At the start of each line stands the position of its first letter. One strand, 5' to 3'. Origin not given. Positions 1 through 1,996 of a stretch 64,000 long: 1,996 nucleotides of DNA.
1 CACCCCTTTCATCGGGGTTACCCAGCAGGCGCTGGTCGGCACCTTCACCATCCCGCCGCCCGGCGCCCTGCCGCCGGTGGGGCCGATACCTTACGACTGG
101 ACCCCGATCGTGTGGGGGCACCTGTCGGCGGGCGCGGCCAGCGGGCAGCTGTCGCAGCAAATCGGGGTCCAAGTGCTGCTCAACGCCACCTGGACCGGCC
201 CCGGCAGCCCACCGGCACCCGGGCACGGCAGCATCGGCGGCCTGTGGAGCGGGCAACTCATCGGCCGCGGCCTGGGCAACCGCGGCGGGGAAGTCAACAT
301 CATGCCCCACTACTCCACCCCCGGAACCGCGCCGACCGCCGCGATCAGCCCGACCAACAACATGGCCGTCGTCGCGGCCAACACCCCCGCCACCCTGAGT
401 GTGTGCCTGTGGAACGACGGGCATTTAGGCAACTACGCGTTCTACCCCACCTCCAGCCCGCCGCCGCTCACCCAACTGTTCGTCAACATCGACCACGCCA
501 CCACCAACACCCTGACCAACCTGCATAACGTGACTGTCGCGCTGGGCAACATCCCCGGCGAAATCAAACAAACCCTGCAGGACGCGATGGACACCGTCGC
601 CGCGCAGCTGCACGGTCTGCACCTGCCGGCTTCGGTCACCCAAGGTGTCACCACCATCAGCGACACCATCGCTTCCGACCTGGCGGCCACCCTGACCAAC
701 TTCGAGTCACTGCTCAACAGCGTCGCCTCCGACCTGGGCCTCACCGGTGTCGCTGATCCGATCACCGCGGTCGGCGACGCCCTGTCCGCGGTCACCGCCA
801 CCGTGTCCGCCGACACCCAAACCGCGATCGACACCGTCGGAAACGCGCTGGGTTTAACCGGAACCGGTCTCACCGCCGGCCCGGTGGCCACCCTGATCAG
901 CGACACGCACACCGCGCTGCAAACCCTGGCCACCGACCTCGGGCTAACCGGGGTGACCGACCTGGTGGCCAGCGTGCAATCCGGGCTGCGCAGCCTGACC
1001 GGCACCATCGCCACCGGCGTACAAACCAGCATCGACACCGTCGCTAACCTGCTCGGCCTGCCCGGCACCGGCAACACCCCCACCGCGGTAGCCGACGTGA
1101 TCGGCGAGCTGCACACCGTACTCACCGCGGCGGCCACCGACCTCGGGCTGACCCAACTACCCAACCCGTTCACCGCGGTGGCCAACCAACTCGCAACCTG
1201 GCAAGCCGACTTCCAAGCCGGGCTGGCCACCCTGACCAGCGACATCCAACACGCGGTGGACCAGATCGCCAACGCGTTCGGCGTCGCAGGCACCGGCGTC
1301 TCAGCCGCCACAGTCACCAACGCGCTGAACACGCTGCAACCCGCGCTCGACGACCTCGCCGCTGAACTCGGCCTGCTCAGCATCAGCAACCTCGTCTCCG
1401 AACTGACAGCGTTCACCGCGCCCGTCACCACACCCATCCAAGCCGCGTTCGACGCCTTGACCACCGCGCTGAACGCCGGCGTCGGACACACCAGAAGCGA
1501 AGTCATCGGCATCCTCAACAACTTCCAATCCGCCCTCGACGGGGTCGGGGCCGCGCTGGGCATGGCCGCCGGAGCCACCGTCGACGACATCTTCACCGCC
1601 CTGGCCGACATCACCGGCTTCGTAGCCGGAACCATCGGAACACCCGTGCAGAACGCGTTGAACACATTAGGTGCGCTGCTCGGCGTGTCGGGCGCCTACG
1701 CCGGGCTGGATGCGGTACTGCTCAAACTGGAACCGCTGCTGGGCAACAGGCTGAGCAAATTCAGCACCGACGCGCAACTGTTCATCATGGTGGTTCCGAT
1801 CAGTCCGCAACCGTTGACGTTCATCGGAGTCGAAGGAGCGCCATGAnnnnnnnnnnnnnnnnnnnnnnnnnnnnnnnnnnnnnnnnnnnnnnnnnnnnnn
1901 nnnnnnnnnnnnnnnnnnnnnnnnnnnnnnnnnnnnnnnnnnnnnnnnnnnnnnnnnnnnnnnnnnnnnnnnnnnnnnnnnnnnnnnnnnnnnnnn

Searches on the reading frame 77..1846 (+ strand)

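Call 12: search_protein_families(library=pfam, proteins=[window:77-1846:+], max_evalue=0.001)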
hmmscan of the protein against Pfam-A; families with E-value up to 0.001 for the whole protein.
window:77-1846:+ (589 aa): 1 family
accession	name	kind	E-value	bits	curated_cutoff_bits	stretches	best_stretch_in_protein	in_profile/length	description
PF04513.17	Baculo_PEP_C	-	1.8e-07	31.8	38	0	359-448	34-120/140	Baculovirus polyhedron envelope protein, PEP, C terminus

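Call 32: search_protein_families(library=phrogs, proteins=[window:77-1846:+], max_evalue=0.001)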
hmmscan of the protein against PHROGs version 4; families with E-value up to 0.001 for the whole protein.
window:77-1846:+ (589 aa): 3 families
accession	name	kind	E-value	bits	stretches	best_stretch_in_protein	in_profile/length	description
phrog_1565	-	tail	6.4e-23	81.9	1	3-123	258-360/375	minor tail protein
phrog_1272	-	tail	4.6e-08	32.2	1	137-520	700-1012/1606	tail length tape measure protein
phrog_1736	-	tail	1.3e-05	25.1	1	54-103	269-317/457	minor tail protein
